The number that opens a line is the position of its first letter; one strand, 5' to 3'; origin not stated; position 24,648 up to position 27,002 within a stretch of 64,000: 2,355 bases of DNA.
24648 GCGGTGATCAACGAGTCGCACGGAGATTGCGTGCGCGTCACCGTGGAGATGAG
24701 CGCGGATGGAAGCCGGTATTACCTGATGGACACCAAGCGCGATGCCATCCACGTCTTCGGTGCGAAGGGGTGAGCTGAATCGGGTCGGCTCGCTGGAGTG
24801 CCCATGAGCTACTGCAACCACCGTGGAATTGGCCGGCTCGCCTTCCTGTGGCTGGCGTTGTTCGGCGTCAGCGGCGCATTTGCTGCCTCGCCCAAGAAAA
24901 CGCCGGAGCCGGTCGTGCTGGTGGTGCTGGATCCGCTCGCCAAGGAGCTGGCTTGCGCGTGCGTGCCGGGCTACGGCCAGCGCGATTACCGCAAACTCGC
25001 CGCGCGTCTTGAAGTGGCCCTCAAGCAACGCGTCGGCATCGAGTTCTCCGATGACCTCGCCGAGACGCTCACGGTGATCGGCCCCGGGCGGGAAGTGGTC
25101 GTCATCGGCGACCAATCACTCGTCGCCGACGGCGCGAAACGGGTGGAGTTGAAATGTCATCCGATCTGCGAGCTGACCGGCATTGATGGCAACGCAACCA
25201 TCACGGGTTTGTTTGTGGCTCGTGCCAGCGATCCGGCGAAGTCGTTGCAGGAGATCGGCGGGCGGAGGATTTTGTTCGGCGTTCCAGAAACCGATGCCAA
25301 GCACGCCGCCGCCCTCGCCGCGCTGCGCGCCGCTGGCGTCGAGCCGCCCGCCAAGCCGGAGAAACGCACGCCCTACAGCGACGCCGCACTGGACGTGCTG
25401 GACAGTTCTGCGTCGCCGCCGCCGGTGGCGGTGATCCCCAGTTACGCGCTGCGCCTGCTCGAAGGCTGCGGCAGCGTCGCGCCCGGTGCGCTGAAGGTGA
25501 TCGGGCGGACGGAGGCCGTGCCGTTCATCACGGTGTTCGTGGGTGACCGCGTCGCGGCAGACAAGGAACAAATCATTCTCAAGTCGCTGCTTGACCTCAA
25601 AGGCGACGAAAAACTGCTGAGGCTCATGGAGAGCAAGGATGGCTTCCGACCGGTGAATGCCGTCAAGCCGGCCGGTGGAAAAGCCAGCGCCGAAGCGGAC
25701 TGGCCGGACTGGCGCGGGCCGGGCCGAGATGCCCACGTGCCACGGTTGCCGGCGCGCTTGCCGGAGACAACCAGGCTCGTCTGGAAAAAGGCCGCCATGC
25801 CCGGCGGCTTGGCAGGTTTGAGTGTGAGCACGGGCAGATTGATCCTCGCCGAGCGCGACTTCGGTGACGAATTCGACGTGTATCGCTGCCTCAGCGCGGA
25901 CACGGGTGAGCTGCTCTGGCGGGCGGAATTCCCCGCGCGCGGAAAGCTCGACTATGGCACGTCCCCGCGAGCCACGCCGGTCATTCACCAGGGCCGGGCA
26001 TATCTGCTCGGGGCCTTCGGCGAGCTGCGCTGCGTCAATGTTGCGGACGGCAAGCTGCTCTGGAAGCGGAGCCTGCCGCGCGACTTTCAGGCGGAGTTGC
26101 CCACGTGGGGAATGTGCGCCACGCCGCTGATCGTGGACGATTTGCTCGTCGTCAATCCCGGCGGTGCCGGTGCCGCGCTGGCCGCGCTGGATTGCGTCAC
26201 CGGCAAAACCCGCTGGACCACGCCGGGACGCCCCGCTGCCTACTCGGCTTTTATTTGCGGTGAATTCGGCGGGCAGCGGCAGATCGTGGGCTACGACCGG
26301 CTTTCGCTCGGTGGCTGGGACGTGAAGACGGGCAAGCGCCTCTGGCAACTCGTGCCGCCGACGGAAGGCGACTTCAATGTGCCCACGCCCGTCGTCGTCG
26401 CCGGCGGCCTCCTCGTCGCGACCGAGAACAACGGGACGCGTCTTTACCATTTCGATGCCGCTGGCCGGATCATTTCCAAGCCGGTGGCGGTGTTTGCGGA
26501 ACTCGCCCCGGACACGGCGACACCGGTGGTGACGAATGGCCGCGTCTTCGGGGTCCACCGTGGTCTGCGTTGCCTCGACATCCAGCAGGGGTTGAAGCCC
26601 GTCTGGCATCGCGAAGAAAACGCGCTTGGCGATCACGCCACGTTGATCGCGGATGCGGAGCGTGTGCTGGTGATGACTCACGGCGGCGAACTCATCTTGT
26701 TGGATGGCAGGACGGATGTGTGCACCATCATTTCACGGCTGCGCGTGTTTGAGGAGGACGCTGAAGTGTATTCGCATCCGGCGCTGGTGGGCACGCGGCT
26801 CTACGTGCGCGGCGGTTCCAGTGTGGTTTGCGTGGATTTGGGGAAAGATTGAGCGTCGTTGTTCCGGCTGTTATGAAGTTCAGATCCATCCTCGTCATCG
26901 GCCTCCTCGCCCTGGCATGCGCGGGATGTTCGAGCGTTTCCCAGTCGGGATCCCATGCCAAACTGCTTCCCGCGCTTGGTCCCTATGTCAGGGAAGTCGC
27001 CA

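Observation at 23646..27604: Exported three-gene cluster: GCC-motif lipoprotein propeller, PhnD-like/PQQ-propeller fusion, and a signal-peptide-bearing ArsC/LMW-PTP enzyme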

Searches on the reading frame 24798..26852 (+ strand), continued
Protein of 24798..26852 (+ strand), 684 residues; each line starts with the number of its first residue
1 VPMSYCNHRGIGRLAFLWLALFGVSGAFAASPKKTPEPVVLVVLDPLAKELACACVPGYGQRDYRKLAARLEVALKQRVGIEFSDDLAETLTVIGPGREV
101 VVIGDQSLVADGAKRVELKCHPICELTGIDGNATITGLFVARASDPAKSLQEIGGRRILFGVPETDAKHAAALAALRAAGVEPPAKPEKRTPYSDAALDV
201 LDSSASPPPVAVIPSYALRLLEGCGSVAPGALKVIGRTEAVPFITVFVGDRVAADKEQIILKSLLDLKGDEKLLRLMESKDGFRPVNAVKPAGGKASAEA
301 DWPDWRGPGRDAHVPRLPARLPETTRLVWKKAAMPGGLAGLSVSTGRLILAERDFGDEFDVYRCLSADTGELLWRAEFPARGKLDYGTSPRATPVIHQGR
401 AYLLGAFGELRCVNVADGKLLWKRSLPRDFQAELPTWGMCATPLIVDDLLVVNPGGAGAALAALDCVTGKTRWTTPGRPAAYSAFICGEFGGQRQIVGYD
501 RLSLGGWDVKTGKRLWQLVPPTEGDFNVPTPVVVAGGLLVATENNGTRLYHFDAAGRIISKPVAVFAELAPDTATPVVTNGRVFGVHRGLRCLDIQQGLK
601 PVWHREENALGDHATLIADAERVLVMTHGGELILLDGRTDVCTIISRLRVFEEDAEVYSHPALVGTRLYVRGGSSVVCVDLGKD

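Call 70: fold_search(model_id=the predicted structure, library=pdb)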
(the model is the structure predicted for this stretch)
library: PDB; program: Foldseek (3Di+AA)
matches with E <= 10: 1967; with E <= 0.001: 1669
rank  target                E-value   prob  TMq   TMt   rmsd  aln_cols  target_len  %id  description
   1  3prw                  2.1e-20  1.00  0.41  0.74   5.7       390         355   17  Crystal structure of the lipoprotein BamB (released 2011-01-19)
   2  8orr                  4.1e-20  1.00  0.40  0.74   5.4       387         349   16  Outer membrane protein assembly factor BamB from Klebsiella pneumoniae (released 2024-04-24)
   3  8bvq_B                7.1e-20  1.00  0.40  0.70   6.4       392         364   15  E. coli BAM complex (BamABCDE) bound to darobactin B (released 2023-05-24)
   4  3q54                  8.9e-20  1.00  0.39  0.71   6.1       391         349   17  Crystal structure of Escherichia coli BamB (released 2012-05-09)
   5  3q7m                  2.4e-19  1.00  0.40  0.76   5.7       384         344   17  The crystal structure of BamB from the BAM complex in spacegroup I222 (released 2011-02-09)
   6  9a3d_MODEL_1_A        2.6e-19  1.00  0.39  0.66  14.0       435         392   15  Model of E. coli BamB by in-cell photo-crosslinking MS and deep learning (released 2023-02-24)
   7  3q7o                  2.9e-19  1.00  0.40  0.70   5.4       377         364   16  The crystal structure of BamB from the BAM complex in spacegroup P213 (released 2011-02-09)
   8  9cnx_B                3.6e-19  1.00  0.40  0.72   6.2       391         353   15  CryoEM structure of BAM in complex with the PTB1 closed-state inhibitor (in DDM detergent) (released 2024-12-25)
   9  2yh3                  4.7e-19  1.00  0.40  0.70   5.8       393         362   16  The structure of BamB from E. coli (released 2011-05-25)
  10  7tt2_B                6.6e-19  1.00  0.40  0.74   5.9       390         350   15  BamABCDE bound to substrate EspP class 3 (released 2022-03-30)
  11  5ayw_B                6.6e-19  1.00  0.39  0.72   6.0       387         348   16  Structure of a membrane complex (released 2016-02-24)
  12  7nri_B                8.7e-19  1.00  0.40  0.71  10.3       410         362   15  Structure of the darobactin-bound E. coli BAM complex (BamABCDE) (released 2021-04-21)
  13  6lyq_B                1.0e-18  1.00  0.39  0.70   5.1       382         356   16  Structure of the BAM complex (released 2021-01-06)
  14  9cnw_B                1.1e-18  1.00  0.41  0.75   5.7       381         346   15  CryoEM structure of the APO-BAM complex in DDM detergent (released 2024-12-25)
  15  9hg9_B                1.1e-18  1.00  0.40  0.68  10.3       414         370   14  BAM-SurA-darobactin complex in the swing-in state (released 2025-04-16)
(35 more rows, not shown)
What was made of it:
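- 24804..26852 (+): G2: secreted fusion protein, 682 aa from ATG 24804 (an alternative GTG lies at 24798). The PhnD-fold domain spans about nt 24978-25658. It carries invariant LACAC (Cys codons 24954-24956 and 24960-24962) and EGCGS (Cys codon 25467-25469). A disordered linker joins it to a BamB-like eight-bladed propeller at about nt 25878-26807. Foldseek's best hits are BamB, at E=2e-20 and TMt 0.74 (call 70).
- On BamB: Foldseek gives E=2e-20 and TMt 0.74 to 3prw (call 70).
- Closest known: BamB. Same: It shares the eight-bladed PQQ_2-type propeller architecture with G2's C-terminal half, at TMt about 0.74 (call 70).
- Tetrathionate hydrolase is among the structural neighbours of the G2 propeller (call 70). 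Foldseek's top 30 hits for G2 are almost all BamB, at TMt 0.68-0.76 (call 70).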

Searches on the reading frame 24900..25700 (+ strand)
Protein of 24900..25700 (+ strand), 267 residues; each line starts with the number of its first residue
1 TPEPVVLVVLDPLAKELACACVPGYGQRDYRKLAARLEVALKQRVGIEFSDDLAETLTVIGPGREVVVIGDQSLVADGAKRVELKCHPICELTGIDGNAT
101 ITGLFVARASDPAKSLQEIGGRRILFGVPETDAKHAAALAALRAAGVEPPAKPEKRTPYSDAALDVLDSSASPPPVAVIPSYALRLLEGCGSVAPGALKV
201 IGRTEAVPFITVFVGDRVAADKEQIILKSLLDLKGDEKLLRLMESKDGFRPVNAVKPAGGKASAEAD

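Call 50: search_solved_structures(query=A2, max_evalue=10, show_alignments=4)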
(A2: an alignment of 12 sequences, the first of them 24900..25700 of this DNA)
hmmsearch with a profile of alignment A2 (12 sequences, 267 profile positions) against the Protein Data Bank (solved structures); distinct sequences matched with E-value up to 10: 6.
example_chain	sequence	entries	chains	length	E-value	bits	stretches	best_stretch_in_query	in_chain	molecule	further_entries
5jvb_A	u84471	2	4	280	0.0062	19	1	33-252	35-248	Phosphonate ABC transporter, periplasmic phosphonate-binding protein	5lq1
2be3_A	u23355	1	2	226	0.069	15.6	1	30-108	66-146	GTP pyrophosphokinase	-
3hi0_A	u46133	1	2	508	0.13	14.6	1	104-157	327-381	Putative exopolyphosphatase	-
5lv1_A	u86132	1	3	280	0.17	14.3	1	183-257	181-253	PtxB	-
4zv1_A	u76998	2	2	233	0.31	13.4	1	103-176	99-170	AncQR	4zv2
5ub3_A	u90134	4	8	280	1.1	11.6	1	197-261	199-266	Phosphate-binding protein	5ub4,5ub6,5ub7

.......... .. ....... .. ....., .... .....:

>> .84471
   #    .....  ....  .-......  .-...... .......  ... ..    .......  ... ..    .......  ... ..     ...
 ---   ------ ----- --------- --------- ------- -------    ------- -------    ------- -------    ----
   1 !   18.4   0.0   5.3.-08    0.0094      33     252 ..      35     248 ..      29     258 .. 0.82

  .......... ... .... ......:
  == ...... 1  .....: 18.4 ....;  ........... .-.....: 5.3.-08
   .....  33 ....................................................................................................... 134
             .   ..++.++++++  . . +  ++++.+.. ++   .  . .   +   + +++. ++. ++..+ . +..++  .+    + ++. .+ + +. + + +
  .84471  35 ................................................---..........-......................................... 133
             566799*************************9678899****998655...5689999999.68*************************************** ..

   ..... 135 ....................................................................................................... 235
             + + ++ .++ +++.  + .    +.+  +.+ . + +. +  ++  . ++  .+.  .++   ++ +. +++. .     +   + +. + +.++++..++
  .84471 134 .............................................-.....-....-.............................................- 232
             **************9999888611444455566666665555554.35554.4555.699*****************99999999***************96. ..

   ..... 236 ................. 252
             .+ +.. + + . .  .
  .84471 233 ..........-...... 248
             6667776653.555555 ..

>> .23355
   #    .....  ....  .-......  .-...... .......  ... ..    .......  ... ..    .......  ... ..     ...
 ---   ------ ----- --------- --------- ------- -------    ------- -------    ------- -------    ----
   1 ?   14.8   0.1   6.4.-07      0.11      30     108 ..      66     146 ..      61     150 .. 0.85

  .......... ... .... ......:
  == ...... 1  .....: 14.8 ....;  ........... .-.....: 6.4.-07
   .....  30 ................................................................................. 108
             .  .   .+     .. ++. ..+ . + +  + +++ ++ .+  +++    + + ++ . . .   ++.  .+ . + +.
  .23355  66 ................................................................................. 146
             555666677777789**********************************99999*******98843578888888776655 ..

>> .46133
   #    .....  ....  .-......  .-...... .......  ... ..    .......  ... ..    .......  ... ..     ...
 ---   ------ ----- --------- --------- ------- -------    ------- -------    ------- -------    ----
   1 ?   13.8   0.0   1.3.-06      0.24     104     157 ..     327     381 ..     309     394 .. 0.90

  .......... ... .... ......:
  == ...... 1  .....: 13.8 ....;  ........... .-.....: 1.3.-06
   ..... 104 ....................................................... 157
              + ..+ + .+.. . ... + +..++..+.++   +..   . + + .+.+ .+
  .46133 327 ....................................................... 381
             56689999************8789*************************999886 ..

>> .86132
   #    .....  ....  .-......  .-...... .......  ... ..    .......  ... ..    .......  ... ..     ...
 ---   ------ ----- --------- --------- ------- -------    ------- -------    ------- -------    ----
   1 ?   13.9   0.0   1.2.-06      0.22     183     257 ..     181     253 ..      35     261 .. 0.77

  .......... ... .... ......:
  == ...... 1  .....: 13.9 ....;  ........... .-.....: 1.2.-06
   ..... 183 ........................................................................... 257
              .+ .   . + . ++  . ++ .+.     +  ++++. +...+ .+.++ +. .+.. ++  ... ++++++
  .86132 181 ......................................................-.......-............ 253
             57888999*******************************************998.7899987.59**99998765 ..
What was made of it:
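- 24804..26852 (+): HMMER alignment to PhnD1 5jvb shows that the Tyr and the S-T-S-S loop are replaced (call 50).
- On PhnD / phosphonate-phosphite periplasmic binding proteins (PF12974): The best PDB sequence match is PhnD1 5jvb at E=0.006 (call 50). In the HMMER alignment to 5jvb, 'sTDYSS' pairs with 'SDDLAE', and '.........' pairs with '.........' (call 50).
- Closest known: AioX/ArxX/ArrX arsenic-oxyanion-sensing periplasmic binding proteins. Different: G2 lacks those residues (call 50) and has three different invariant Cys. G2 showed no detectable sequence match to AioX in the PDB search (call 50).
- G2 lacks the Tyr and the S-T-S-S anion-binding loop of PhnD1/PtxB (call 50).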

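Call 73: search_dna_similar(query=window:24900-25700:+, collection=plasmids, mode=protein, max_evalue=0.001, max_rows=15)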
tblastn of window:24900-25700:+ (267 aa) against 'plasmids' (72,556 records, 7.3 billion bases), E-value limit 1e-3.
No match.
